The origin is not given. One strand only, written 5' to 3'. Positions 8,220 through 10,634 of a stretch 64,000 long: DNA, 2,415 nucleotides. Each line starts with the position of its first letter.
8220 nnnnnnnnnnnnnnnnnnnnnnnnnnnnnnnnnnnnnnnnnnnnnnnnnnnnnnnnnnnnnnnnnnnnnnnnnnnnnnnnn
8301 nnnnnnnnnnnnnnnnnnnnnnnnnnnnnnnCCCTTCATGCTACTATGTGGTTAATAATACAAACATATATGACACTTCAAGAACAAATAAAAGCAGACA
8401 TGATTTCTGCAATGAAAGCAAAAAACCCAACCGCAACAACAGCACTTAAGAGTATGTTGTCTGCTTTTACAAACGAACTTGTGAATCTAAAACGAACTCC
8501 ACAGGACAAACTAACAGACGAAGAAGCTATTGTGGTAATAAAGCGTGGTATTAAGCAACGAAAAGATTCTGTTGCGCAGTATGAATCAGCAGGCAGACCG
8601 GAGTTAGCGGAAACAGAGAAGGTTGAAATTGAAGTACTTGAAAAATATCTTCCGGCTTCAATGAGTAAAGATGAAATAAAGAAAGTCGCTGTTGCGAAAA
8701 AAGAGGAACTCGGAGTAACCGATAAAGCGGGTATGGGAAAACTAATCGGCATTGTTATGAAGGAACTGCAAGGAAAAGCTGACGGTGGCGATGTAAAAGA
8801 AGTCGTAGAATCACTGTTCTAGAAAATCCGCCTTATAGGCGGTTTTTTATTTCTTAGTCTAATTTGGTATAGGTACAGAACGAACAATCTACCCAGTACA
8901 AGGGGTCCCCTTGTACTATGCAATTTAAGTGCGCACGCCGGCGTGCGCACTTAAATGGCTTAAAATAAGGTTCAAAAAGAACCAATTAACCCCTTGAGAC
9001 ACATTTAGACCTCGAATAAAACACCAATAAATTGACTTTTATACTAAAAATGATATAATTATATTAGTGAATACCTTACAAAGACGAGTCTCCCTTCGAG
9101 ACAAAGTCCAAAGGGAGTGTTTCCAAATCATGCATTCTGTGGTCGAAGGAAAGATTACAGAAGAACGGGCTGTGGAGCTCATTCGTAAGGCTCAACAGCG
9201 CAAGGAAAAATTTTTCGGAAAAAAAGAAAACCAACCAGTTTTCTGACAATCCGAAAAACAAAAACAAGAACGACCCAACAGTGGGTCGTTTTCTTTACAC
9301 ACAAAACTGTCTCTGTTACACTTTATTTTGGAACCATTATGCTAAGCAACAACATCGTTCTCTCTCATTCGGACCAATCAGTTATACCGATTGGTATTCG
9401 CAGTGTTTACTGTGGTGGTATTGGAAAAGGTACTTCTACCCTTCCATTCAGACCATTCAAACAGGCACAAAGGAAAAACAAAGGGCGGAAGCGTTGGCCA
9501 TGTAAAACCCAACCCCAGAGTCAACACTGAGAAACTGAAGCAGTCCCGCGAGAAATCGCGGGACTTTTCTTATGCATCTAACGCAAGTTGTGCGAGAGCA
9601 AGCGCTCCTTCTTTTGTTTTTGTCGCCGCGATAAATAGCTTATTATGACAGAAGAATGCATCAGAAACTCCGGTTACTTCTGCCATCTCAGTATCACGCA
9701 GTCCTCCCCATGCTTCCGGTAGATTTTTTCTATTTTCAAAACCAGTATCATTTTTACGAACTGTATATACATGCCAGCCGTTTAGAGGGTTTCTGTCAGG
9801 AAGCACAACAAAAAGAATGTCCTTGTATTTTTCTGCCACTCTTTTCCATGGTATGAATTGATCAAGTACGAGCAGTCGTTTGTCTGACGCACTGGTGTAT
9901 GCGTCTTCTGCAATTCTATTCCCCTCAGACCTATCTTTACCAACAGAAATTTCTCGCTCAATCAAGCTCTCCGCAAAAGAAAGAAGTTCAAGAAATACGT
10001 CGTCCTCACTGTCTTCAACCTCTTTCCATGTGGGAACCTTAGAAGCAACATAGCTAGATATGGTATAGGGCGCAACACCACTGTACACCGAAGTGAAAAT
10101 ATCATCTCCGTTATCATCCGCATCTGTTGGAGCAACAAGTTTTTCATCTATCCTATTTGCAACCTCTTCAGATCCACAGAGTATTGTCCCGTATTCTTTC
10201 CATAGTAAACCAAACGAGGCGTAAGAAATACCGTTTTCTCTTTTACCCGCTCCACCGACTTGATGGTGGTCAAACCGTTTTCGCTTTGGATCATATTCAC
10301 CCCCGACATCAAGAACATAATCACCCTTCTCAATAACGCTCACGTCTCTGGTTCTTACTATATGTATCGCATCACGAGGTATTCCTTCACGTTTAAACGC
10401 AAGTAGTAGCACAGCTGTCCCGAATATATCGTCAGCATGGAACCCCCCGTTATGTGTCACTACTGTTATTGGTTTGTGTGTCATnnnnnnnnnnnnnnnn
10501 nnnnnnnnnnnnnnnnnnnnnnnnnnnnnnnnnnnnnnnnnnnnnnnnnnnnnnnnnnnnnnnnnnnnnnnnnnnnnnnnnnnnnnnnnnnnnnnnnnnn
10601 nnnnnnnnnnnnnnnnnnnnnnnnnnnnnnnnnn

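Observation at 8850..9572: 720-bp gene-free stretch holding a strong promoter / 38-aa ORF / terminator cassette plus a second terminator-bounded 250-nt unit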

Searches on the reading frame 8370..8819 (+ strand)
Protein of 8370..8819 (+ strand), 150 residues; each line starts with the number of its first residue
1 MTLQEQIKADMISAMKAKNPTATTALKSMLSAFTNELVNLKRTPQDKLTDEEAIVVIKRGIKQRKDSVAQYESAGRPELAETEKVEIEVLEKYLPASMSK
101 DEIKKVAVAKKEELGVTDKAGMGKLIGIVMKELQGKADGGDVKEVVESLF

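Call 47: find_homologous_proteins(query=window:8370-8819:+, max_evalue=1e-20)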
Query window:8370-8819:+ (150 aa): 1805 proteins with E <= 1e-20 among 2297 candidates; the best 120 are listed.
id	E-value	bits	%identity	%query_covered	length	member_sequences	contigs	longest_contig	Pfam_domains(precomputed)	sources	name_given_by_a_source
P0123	5.7e-84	297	100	100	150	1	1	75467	PF09424.16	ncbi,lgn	ncbi:MAG: GatB/YqeY domain-containing protein [Candidatus Paceibacterota bacterium]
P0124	6.3e-60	219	79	93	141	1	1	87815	PF09424.16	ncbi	-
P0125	3.5e-49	184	64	100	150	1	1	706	PF09424.16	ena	-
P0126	3.9e-49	184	60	100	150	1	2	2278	PF09424.16,PF02637.24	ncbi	-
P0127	1.1e-48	183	59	100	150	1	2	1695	PF09424.16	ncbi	-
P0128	1.1e-48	183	62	100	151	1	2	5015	PF09424.16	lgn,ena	-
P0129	1.3e-48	182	64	100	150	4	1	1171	PF09424.16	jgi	-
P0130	2.1e-48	182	65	100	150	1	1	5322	PF09424.16,PF02637.24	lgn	-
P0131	2.9e-48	181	61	100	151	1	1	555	PF09424.16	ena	-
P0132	3.1e-48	181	63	100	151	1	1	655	PF09424.16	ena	-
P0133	3.3e-48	181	62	100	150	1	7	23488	PF09424.16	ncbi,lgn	ncbi:MAG TPA: GatB/YqeY domain-containing protein [Candidatus Paceibacterota bacterium]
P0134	4.6e-48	181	64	99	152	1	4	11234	PF09424.16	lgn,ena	-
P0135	6.1e-48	180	62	99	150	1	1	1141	PF09424.16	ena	-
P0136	6.6e-48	180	59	100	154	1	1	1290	PF09424.16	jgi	jgi:hypothetical protein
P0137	6.6e-48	180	61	100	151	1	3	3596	PF09424.16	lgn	-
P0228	7.3e-46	174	64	100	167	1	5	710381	PF09424.16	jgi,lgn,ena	-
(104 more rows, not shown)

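Call 48: find_encoding_contigs(protein=P0130, flank=2500, max_places=2)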
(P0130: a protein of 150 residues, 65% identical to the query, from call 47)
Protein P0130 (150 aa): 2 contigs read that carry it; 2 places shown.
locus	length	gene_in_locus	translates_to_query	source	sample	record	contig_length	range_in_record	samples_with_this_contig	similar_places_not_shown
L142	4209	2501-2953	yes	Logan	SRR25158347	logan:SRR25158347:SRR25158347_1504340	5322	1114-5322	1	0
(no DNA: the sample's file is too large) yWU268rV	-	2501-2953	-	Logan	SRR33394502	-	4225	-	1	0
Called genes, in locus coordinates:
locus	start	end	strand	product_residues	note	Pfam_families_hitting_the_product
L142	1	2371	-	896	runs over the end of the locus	PF00690:Cation_ATPase_N, PF00122:E1-E2_ATPase, PF00702:Hydrolase, PF13246:Cation_ATPase, PF08282:Hydrolase_3 (weak), PF00689:Cation_ATPase_C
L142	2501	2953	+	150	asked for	PF09424:YqeY, PF02637:GatB_Yqey (faint)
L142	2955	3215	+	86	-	-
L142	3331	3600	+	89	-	-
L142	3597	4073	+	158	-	-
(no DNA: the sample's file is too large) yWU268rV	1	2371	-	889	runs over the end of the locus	?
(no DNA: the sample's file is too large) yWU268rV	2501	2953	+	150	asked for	PF09424:YqeY, PF02637:GatB_Yqey (faint)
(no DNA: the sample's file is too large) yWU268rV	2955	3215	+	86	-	-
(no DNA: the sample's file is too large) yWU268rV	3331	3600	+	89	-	-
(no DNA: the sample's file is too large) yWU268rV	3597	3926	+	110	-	?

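Call 49: find_encoding_contigs(protein=P0134, flank=2500, max_places=2)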
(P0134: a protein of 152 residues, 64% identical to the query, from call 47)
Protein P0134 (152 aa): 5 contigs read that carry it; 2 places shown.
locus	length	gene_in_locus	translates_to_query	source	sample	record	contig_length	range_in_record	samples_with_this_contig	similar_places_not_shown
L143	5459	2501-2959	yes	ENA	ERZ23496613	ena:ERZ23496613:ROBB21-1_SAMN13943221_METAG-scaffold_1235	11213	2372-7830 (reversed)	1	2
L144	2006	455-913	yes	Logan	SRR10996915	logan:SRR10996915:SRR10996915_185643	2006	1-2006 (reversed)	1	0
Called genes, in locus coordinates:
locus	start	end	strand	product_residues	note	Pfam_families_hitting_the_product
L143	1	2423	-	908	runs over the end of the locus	PF00690:Cation_ATPase_N, PF00122:E1-E2_ATPase, PF00702:Hydrolase, PF13246:Cation_ATPase, PF08282:Hydrolase_3 (faint), PF00689:Cation_ATPase_C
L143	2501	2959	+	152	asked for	PF09424:YqeY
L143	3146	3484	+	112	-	-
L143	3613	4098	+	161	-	-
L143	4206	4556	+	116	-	-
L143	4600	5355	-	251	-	PF01509:TruB_N, PF16198:TruB_C_2 (faint)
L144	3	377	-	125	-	?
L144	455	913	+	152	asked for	PF09424:YqeY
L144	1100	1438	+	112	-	-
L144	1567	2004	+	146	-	?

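Call 50: find_encoding_contigs(protein=P0228, flank=2500, max_places=2)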
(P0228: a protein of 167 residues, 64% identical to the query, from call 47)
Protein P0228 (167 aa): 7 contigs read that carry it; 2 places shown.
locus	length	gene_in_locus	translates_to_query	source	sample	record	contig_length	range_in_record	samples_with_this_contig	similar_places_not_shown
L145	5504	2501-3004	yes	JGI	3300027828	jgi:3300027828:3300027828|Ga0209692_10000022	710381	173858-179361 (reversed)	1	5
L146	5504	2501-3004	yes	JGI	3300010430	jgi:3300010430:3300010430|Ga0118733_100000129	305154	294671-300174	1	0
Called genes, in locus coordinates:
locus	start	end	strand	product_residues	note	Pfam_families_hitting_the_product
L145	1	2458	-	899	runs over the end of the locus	PF00690:Cation_ATPase_N, PF00122:E1-E2_ATPase, PF00702:Hydrolase, PF13246:Cation_ATPase, PF08282:Hydrolase_3 (weak), PF00689:Cation_ATPase_C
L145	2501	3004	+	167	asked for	PF09424:YqeY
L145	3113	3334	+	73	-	-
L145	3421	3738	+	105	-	-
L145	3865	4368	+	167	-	-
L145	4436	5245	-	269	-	PF01509:TruB_N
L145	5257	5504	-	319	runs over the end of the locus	PF01699:Na_Ca_ex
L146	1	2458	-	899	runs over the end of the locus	PF00690:Cation_ATPase_N, PF00122:E1-E2_ATPase, PF00702:Hydrolase, PF13246:Cation_ATPase, PF08282:Hydrolase_3 (weak), PF00689:Cation_ATPase_C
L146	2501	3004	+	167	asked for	PF09424:YqeY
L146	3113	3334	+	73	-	-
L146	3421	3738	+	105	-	-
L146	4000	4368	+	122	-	-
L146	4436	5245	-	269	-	PF01509:TruB_N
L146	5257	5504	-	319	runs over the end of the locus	PF01699:Na_Ca_ex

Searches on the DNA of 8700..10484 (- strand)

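Call 4: search_rna_families(source=window, start=8700, end=9700, threshold=evalue, max_evalue=10, show_alignments=3)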
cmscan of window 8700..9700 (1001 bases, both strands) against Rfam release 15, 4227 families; matches with E-value up to 10: 22.
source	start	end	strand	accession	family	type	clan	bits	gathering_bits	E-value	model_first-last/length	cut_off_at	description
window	8854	8958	+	RF02637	EF0408_EF0409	Gene; sRNA;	-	22.4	440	0.0015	1-412/412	no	Enterococcus sRNA EF0408_EF0409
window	8780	8855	+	RF01772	rnk_pseudo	Cis-reg; leader;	-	21.9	55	0.43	1-108/108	no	Pseudomonas rnk leader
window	8792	8852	+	RF01859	Phe_leader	Cis-reg; leader;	-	21.6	55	0.67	1-125/125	no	Phenylalanine leader peptide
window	8908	8970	-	RF04097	MIR2630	Gene; miRNA;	-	20.5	144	0.18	1-229/229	no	MIR2630 microRNA precursor family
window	8819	8892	-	RF02891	AgrB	Gene; antisense;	-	20.1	40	1.2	1-84/84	no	ArsR-gov region gene B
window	8909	8971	+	RF04097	MIR2630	Gene; miRNA;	-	19.2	144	0.36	1-229/229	no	MIR2630 microRNA precursor family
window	8922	9072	-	RF01470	rli38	Gene; sRNA;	-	18.9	49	8.5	1-150/150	no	Listeria sRNA rli38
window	9221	9341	-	RF01743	leu-phe_leader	Cis-reg; leader;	-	18.7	70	3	1-162/162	no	leu/phe leader RNA from Lactococcus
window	9219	9319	-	RF01770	rimP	Cis-reg; leader;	-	18.4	47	3.8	1-102/102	no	Gammaprotebacteria rimP leader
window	8824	8878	-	RF02844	RefA9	Gene; antisense;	-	18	49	7.2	1-64/64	no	Enterococcus sRNA A9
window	9539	9575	+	RF00489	ctRNA_p42d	Gene; antisense;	-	17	50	1.6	1-46/46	no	ctRNA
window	8921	8951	+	RF02503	Atu_C9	Gene; sRNA;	-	15.3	40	0.14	156-192/192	no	Rhizobiales sRNA Atu_C9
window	9238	9354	+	RF03532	SQ2397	Cis-reg;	-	15.2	100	7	1-243/243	no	Cis-regulator of HTH transcription factor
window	9531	9619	-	RF00558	L20_leader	Cis-reg; leader;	-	14.9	58.7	6.6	1-127/127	no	Ribosomal protein L20 leader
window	8823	8892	-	RF02273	FsrA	Gene;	-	14.8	80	3.1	1-83/83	no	FsrA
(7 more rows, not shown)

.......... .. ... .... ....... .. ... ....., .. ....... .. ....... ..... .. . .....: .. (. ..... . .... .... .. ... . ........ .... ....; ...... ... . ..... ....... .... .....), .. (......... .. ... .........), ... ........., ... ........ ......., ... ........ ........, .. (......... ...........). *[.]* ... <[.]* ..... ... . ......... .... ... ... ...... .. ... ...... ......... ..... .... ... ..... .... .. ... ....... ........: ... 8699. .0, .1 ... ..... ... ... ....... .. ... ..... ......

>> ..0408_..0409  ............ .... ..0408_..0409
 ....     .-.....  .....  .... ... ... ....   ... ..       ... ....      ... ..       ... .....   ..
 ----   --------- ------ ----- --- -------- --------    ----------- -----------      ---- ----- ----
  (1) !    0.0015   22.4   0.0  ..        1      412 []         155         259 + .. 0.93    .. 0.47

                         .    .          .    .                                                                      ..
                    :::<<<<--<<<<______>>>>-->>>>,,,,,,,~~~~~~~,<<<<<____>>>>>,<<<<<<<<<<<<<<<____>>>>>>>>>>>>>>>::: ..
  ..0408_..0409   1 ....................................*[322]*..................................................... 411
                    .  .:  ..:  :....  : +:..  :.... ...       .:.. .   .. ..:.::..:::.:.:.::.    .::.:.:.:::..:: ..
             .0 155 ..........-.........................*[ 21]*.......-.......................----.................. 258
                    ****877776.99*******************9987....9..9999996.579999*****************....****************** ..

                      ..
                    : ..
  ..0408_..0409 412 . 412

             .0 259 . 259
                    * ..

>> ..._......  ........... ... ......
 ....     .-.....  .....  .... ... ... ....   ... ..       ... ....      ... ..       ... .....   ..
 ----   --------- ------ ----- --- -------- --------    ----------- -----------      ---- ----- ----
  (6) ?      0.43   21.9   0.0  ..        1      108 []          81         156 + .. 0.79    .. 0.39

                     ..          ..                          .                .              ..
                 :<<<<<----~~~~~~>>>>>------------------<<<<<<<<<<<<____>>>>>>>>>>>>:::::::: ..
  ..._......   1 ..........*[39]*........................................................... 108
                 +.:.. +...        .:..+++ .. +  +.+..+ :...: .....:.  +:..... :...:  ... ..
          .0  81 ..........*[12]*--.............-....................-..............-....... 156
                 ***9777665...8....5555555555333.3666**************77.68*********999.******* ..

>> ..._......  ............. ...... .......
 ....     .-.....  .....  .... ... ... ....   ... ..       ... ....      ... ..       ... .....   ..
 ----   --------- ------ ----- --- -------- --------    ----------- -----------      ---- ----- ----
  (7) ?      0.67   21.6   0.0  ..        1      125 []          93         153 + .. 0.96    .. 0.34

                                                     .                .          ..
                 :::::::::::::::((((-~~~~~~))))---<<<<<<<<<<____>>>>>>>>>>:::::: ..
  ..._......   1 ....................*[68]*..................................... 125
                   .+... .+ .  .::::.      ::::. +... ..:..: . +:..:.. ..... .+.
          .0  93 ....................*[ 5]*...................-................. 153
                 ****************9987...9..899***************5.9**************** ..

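Call 93: search_rna_families(source=L140, start=6880, end=7660, threshold=evalue, max_evalue=0.1)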
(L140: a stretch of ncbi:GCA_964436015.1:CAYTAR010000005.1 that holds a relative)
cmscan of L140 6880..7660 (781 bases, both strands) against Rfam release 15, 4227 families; matches with E-value up to 0.1: 2.
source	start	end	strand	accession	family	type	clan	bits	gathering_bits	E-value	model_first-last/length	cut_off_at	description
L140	6932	6965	+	RF01822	RsaJ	Gene; sRNA;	-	18.4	100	0.062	254-287/287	no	RNA Staph. aureus A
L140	7461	7543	+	RF01497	ALIL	Cis-reg;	-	16.8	50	0.066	1-117/117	no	ALIL pseudoknot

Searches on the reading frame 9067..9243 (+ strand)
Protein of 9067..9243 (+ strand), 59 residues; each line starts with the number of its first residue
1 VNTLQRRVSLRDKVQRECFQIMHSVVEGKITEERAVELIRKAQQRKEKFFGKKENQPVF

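Call 38: search_protein_families(library=pfam, proteins=[window:9067-9243:+], max_evalue=10)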
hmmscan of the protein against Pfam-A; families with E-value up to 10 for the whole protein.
seq(59 aa): 3 families
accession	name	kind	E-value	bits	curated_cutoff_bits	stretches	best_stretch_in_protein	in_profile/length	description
PF22746.1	SHOCT-like_DUF2089-C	-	0.0032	17.5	27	1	20-47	5-32/32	SHOCT-like domain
PF06784.16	UPF0240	-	0.031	14.7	25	1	8-49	97-140/173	Uncharacterised protein family (UPF0240)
PF21585.2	A-ATP_synth_H_N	-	0.041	14.3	27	1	21-48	5-32/46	Archaeal A-ATP synthase, subunit H, N-terminal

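Call 39: search_protein_families(library=ncbifam, proteins=[window:9067-9243:+], max_evalue=10)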
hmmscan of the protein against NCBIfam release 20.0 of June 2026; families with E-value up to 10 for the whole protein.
seq(59 aa): 0 families

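Call 68: predict_structure(protein=window:9067-9243:+)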
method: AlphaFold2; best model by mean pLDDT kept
length: 59 residues; sequences in the alignment: 1
mean_pLDDT: 77.6   pTM: 0.56
mean pLDDT of the five models: 77.6, 74.7, 73.5, 73.2, 71.9
residues with pLDDT >= 90: 26; 70-90: 13; 50-70: 11; < 50: 9
segments of 3 or more residues with pLDDT < 50: 54-59
pLDDT, mean of each block of 10 residues (from residue 1): 53 86 96 95 82 51
secondary structure, 60 per line:
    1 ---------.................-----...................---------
elements in order: H10-26 H32-50

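Call 70: search_protein_families(library=phrogs, proteins=[window:9067-9243:+], max_evalue=1)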
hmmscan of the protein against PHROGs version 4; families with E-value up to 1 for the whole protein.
seq(59 aa): 0 families

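Call 71: search_protein_families(library=padloc, proteins=[window:9067-9243:+], max_evalue=1)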
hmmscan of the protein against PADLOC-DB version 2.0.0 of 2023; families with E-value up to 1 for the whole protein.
seq(59 aa): 1 family
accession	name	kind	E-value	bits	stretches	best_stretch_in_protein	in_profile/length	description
PDLC02076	Cas2b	-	0.024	13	1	19-44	26-51/87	-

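Call 73: fold_search(model_id=the predicted structure, library=pdb)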
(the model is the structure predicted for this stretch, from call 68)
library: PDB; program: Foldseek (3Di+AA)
matches with E <= 10: 83; with E <= 0.001: 0
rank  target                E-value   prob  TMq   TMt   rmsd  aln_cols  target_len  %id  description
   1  4v8s_AJ               2.0e+00  0.85  0.69  0.82   1.3        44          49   18  Archaeal RNAP-DNA binary complex at 4.32Ang (released 2014-07-09)
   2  4v8s_BQ               2.0e+00  0.85  0.69  0.81   1.3        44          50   18  Archaeal RNAP-DNA binary complex at 4.32Ang (released 2014-07-09)
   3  4ayb_Q                2.9e+00  0.72  0.69  0.81   1.9        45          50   18  RNAP at 3.2Ang (released 2012-08-08)
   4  8pnq_B                3.3e+00  0.66  0.62  0.06   1.7        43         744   19  Influenza A/H7N9 polymerase in elongation state with continuous Pol II pS5 CTD peptide mimic bound in site 1A/2A (released 2024-02-21)
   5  8r3l_B                3.6e+00  0.60  0.61  0.06   1.5        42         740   17  Influenza A/H7N9 polymerase in pre-initiation state, intermediate conformation (I) with PB2-C(I), ENDO(T), and Pol II  (released 2024-02-21)
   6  6vm1_A                3.6e+00  0.18  0.44  0.08   4.3        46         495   26  Chloroplast ATP synthase (C3, CF1FO) (released 2020-09-09)
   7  9rve_B                3.8e+00  0.60  0.61  0.06   1.4        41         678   17  Structure of human 1918 influenza A polymerase heterotrimer in complex with 1918 NEP. (released 2025-12-24)
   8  7r0e_B                3.8e+00  0.60  0.60  0.06   1.4        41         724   17  Early transcription elongation state of influenza A/H7N9 polymerase backtracked due to double incoproation of nucleoti (released 2022-12-28)
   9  9g0a_b                3.8e+00  0.60  0.63  0.06   1.7        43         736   19  Influenza A/H7N9 polymerase post-cleavage cap-snatching complex (released 2025-07-16)
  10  8bek_B                3.8e+00  0.57  0.60  0.05   1.5        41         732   17  Early transcription elongation state of influenza A/H7N9 backtracked polymerase with singly incoporated T1106 at the U (released 2022-12-28)
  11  3add_A                4.1e+00  0.16  0.45  0.14   4.9        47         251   17  Crystal structure of O-phosphoseryl-tRNA kinase complexed with selenocysteine tRNA and AMPPNP (crystal type 3) (released 2010-07-28)
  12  9l5s_V                4.4e+00  0.20  0.46  0.36   2.6        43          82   23  Cryo-EM structure of the thermophile spliceosome (state B*Q1) (released 2025-03-12)
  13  7oqy_Q                4.7e+00  0.57  0.57  0.76   0.7        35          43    8  Cryo-EM structure of the cellular negative regulator TFS4 bound to the archaeal RNA polymerase (released 2021-08-25)
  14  6s7i_B                4.7e+00  0.57  0.54  0.08   0.7        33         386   21  Arbitrium receptor from a Bacillus subtilis Katmira33 phage (released 2021-04-14)
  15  6szu_B                4.7e+00  0.54  0.56  0.05   1.2        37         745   14  Bat Influenza A polymerase pre-termination complex with pyrophosphate using 44-mer vRNA template with mutated oligo(U) (released 2020-04-15)
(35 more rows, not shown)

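Call 92: search_dna_similar(query=window:9067-9243:+, collection=phages, mode=protein, max_evalue=1, max_rows=5)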
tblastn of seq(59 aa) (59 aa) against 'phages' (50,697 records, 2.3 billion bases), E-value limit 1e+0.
No match.
